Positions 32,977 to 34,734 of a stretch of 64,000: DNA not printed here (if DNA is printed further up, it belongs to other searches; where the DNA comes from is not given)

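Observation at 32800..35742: Intein inserted exactly in the CxxxCxxC radical SAM motif of a putative tetraether-lipid-synthase-like enzyme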

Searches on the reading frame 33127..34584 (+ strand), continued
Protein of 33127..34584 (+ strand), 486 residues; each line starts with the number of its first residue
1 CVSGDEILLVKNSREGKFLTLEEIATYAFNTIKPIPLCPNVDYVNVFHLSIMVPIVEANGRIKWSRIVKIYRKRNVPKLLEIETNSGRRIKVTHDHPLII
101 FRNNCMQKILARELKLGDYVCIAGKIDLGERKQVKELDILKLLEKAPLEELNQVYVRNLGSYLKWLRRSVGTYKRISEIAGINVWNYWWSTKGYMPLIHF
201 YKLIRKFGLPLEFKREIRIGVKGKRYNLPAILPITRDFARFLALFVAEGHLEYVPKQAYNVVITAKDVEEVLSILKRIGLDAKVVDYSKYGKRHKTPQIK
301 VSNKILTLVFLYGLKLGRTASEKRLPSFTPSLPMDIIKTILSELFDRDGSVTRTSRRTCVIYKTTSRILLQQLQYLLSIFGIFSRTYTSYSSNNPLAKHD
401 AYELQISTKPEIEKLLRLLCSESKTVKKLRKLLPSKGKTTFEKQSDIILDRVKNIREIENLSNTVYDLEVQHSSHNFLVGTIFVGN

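Call 65: list_cluster_members(proteins=[P0161, P0162, P0170, P0039])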
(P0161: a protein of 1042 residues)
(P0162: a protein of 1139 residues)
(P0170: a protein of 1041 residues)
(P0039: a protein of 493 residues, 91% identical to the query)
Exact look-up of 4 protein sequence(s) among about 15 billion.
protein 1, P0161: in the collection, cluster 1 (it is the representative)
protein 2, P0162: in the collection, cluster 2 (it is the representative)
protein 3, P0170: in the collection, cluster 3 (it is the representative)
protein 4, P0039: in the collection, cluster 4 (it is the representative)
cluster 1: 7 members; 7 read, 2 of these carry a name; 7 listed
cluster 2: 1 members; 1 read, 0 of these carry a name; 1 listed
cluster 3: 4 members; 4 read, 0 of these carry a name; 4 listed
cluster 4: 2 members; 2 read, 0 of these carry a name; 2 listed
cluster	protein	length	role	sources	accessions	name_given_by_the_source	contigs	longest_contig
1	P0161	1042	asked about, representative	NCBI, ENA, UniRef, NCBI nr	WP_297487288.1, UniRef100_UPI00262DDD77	tetraether lipid synthase Tes, intein-containing [Thermococcus sp.] | tetraether lipid synthase Tes, intein-containing n=1 Tax=Thermococcus sp. TaxID=35749 ... | radical SAM protein [Thermococcus sp.]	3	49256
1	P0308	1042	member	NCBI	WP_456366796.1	tetraether lipid synthase Tes, intein-containing [Thermococcus sp.]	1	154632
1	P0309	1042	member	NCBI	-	-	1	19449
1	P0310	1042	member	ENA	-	-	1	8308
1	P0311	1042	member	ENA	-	-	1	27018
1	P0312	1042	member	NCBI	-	-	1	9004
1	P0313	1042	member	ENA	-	-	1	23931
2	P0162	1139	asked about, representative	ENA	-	-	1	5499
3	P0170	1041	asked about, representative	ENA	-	-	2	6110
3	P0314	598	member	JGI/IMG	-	-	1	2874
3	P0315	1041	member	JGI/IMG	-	-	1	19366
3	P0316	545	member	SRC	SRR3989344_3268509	-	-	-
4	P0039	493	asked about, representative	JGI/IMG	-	-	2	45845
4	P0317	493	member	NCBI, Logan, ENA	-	-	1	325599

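Call 69: search_protein_families(library=ncbifam, proteins=[P0183, P0185, P0256], max_evalue=1e-10)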
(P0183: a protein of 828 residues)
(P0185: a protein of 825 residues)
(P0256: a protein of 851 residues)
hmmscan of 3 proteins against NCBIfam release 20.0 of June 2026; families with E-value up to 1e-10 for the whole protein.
P0183 (828 aa): 2 families
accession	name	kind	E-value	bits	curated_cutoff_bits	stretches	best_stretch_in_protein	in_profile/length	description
NF045703.1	rSAM_Tes_intein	exception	3.2e-40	137.8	1700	1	138-668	148-655/1040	tetraether lipid synthase Tes, intein-containing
NF011303.0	PRK14715.1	equivalog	1.3e-24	85.4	1585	1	145-514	895-1259/1627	DNA-directed DNA polymerase II large subunit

P0185 (825 aa): 3 families
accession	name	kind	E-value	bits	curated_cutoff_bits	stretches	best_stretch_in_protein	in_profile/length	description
NF045703.1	rSAM_Tes_intein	exception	2.3e-40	138.3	1700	1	190-667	217-657/1040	tetraether lipid synthase Tes, intein-containing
NF011303.0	PRK14715.1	equivalog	5.8e-17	60.1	1585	1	195-622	962-1378/1627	DNA-directed DNA polymerase II large subunit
NF011491.0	PRK14898.1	equivalog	1.6e-14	52.9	783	1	190-564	138-422/860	DNA-directed RNA polymerase subunit A''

P0256 (851 aa): 1 family
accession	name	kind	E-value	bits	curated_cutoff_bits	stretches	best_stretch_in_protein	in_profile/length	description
NF045703.1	rSAM_Tes_intein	exception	1e-27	96.4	1700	1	157-692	147-656/1040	tetraether lipid synthase Tes, intein-containing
